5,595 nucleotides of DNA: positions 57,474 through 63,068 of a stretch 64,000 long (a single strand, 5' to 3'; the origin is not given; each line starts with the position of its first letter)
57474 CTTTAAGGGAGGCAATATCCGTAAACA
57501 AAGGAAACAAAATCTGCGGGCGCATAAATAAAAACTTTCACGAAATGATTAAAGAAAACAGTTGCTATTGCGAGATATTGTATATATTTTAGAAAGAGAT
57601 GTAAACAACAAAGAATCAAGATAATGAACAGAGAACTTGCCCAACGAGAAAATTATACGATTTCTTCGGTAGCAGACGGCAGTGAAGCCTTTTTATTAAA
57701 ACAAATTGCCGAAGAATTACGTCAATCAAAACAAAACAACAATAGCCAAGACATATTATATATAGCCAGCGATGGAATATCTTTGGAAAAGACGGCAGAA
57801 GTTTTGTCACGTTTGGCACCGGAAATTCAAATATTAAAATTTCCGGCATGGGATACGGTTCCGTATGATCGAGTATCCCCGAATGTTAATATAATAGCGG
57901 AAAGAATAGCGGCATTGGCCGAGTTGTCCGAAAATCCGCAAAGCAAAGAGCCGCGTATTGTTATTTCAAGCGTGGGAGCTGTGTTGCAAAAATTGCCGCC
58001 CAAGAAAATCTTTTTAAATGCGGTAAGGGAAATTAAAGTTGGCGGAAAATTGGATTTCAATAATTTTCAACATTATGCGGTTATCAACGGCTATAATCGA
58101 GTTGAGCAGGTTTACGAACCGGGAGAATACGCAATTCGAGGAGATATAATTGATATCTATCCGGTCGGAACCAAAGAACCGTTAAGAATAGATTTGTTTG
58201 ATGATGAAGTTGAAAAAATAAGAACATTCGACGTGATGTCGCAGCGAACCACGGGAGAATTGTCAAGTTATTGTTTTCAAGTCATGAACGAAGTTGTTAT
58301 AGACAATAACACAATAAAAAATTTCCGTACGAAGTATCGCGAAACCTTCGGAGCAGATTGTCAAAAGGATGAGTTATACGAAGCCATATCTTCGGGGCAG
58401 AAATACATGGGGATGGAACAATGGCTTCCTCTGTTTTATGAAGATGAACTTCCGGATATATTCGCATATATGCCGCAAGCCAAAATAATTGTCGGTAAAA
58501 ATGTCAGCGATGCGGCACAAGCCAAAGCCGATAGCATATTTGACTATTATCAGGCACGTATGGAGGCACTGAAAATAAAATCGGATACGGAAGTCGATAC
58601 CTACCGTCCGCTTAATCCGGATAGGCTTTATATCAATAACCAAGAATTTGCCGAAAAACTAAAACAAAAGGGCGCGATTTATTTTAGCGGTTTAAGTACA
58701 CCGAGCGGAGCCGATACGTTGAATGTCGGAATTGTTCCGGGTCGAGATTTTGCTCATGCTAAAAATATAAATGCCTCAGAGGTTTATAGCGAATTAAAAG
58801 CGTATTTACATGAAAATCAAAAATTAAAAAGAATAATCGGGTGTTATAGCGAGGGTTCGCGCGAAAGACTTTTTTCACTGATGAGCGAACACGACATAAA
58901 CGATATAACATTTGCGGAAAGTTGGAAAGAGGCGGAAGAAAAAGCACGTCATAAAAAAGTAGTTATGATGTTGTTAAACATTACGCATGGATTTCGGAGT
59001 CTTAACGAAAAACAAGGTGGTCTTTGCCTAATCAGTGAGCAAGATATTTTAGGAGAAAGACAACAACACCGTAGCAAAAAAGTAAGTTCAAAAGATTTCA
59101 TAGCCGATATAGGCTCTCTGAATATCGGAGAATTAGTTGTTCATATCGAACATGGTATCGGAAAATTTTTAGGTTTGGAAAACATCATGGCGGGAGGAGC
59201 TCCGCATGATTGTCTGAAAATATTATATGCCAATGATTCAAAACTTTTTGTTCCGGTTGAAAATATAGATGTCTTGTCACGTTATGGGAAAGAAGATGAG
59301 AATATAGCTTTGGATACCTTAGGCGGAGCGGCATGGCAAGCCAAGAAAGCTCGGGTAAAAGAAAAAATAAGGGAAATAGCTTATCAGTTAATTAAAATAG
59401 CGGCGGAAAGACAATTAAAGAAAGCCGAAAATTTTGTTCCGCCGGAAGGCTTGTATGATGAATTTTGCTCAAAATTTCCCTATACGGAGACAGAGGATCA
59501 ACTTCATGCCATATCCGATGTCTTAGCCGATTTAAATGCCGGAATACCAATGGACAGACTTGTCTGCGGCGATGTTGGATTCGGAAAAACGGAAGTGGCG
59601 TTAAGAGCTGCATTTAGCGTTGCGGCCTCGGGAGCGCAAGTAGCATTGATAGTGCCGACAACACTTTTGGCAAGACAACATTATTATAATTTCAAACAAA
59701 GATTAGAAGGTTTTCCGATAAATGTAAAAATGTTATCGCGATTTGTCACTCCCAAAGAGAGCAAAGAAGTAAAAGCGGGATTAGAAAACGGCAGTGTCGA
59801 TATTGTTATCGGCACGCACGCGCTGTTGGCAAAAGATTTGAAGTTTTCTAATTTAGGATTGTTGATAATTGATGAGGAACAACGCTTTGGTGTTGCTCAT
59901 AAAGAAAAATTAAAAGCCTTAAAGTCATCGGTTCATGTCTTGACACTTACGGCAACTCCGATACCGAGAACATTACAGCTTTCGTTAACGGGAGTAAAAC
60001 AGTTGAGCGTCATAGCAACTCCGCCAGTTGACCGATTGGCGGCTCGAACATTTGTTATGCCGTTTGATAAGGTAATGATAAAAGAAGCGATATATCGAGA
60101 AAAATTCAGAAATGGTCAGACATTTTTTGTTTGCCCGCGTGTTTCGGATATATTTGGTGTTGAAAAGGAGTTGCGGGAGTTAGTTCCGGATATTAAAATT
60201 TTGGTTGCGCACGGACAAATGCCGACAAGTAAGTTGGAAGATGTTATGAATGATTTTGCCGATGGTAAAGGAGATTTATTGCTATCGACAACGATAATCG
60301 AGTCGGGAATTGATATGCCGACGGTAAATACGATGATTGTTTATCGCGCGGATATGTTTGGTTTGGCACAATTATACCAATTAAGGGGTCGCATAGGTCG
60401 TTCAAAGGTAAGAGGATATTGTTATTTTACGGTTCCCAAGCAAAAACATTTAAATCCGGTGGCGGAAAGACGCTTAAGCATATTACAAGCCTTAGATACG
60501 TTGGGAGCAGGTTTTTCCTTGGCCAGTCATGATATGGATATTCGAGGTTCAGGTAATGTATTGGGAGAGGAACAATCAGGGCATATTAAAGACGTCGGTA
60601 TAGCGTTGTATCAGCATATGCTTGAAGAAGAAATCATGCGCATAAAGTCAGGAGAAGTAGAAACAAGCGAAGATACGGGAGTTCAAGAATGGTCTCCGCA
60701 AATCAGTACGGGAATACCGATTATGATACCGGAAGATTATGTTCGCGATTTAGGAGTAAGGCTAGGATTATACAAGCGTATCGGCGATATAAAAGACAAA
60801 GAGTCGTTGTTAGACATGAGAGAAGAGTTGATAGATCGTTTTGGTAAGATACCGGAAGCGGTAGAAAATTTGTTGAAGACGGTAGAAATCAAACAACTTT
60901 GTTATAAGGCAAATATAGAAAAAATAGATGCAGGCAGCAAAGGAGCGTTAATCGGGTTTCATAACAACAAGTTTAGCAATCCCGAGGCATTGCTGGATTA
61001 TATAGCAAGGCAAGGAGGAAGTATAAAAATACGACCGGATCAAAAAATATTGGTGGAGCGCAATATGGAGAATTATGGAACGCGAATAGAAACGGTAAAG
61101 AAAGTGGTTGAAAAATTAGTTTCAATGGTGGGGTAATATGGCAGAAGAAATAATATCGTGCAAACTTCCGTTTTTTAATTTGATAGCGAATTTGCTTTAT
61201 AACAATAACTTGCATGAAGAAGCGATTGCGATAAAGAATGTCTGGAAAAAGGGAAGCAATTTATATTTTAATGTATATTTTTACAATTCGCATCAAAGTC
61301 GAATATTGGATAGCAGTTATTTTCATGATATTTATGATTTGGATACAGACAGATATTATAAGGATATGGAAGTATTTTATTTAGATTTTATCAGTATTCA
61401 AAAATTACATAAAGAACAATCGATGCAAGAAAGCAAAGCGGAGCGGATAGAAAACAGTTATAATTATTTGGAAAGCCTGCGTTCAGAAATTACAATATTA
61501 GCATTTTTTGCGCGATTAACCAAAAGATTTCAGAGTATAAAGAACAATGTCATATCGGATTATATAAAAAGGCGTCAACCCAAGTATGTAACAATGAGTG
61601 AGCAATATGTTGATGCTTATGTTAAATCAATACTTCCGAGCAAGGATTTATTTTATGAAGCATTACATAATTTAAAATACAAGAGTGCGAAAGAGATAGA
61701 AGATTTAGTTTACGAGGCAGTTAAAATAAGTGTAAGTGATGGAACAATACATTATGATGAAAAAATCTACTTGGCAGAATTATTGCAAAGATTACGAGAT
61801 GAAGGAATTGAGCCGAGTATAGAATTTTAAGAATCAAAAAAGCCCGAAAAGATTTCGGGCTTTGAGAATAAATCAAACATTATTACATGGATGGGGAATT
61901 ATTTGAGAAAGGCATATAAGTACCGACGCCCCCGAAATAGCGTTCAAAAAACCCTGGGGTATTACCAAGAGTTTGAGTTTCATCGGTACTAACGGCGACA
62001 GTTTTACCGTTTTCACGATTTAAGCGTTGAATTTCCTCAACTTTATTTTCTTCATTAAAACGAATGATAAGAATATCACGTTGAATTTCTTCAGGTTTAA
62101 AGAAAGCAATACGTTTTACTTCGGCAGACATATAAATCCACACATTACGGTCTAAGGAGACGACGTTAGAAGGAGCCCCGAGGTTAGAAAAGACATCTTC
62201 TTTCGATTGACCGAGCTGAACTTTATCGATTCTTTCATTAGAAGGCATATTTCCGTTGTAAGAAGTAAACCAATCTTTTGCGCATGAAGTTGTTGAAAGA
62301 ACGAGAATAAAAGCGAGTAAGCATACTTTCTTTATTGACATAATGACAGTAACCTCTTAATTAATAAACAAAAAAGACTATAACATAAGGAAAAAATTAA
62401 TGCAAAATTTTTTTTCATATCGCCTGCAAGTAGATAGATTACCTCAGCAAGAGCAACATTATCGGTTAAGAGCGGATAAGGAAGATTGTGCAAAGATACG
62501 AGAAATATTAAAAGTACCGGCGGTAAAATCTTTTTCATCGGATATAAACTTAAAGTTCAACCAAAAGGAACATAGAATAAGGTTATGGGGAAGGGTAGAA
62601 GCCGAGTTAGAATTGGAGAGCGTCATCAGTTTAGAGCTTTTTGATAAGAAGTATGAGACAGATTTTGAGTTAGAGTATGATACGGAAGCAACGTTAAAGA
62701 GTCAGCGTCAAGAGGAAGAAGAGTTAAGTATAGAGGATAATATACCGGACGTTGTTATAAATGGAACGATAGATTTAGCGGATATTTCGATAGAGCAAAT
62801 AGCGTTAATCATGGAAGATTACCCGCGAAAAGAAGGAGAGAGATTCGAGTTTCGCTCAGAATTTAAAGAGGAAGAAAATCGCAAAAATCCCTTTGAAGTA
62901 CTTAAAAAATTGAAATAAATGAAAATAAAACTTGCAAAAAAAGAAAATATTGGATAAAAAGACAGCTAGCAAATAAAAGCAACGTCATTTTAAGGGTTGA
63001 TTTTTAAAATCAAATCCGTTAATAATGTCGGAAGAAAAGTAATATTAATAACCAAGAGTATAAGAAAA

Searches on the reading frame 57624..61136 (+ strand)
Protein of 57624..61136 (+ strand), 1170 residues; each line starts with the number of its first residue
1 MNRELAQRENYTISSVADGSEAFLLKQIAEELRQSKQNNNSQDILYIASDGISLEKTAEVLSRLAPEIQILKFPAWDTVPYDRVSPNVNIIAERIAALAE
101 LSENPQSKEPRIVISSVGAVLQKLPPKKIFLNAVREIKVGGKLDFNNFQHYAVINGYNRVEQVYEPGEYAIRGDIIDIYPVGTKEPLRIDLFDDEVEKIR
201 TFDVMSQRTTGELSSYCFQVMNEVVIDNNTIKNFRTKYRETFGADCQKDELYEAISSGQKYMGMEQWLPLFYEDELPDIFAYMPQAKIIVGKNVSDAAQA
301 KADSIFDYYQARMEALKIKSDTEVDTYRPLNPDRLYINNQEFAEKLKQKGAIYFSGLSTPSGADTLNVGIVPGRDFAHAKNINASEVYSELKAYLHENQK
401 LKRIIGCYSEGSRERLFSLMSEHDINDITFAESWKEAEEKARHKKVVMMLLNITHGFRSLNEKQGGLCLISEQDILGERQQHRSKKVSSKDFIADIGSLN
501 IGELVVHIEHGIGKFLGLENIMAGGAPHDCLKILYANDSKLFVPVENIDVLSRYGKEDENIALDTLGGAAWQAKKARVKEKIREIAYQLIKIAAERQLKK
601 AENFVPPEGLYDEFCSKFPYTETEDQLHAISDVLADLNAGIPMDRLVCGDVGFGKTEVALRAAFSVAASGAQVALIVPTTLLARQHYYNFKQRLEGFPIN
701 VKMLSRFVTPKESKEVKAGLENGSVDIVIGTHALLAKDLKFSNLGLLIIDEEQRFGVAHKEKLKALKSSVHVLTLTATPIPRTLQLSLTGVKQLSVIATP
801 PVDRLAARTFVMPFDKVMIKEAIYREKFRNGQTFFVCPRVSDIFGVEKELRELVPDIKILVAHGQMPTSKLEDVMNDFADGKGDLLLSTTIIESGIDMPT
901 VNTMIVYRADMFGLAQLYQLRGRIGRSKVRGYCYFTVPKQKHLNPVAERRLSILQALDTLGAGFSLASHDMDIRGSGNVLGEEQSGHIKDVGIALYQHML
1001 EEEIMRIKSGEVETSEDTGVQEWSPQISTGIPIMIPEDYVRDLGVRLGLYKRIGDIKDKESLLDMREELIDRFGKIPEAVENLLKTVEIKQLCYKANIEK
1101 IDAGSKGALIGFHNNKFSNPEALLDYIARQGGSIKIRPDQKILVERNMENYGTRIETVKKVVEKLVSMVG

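Call 22: search_protein_families(library=pfam, proteins=[window:57624-61136:+], max_evalue=0.001)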
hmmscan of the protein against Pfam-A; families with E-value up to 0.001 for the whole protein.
window:57624-61136:+ (1170 aa): 7 families
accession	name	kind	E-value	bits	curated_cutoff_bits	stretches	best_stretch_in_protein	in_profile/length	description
PF03461.20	TRCF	-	5.6e-28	97.6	25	1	1031-1122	3-94/95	TRCF domain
PF00270.35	DEAD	-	5.6e-24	85.2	26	1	623-784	1-164/167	DEAD/DEAH box helicase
PF17757.6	UvrB_inter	-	4e-22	78.6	22.9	1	137-216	3-83/91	UvrB interaction domain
PF00271.37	Helicase_C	-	1.8e-20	73.7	23.5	1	822-927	9-109/110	Helicase conserved C-terminal domain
PF02559.22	CarD_TRCF_RID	-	1.6e-18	66.9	23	1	499-554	1-56/57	CarD-like/TRCF RID domain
PF04851.21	ResIII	-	6.8e-09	36.3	22.5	1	626-779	8-162/164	Type III restriction enzyme, res subunit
PF21132.2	MFD_D3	-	5.2e-05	23.6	21.8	1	403-474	9-72/73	MFD, D3 domain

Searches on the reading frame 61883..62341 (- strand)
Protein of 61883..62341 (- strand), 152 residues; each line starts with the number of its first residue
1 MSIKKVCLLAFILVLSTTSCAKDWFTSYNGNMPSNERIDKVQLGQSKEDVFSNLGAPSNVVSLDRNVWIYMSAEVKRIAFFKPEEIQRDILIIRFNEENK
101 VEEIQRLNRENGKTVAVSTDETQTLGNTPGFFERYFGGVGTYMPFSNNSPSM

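Call 30: search_protein_families(library=pfam, proteins=[window:61883-62341:-], max_evalue=0.001)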
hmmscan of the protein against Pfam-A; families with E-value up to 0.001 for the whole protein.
window:61883-62341:- (152 aa): 1 family
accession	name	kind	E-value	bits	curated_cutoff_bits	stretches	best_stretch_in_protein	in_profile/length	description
PF04355.18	BamE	-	1e-09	38.5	23.2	1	30-104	1-70/71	Outer membrane protein assembly factor BamE domain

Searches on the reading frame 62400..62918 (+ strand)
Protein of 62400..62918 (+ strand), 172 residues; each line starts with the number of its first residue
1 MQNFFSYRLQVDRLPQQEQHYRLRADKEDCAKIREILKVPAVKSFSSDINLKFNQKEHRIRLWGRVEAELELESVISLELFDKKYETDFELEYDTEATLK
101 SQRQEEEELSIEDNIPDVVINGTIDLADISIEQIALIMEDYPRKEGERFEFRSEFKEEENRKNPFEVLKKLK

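Call 30: search_protein_families(library=pfam, proteins=[window:62400-62918:+], max_evalue=0.001)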
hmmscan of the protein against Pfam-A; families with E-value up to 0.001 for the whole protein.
window:62400-62918:+ (172 aa): 1 family
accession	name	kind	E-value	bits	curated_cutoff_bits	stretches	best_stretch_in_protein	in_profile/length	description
PF02620.22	YceD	-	8.5e-09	35.9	33.2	1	64-172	3-119/119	Large ribosomal RNA subunit accumulation protein YceD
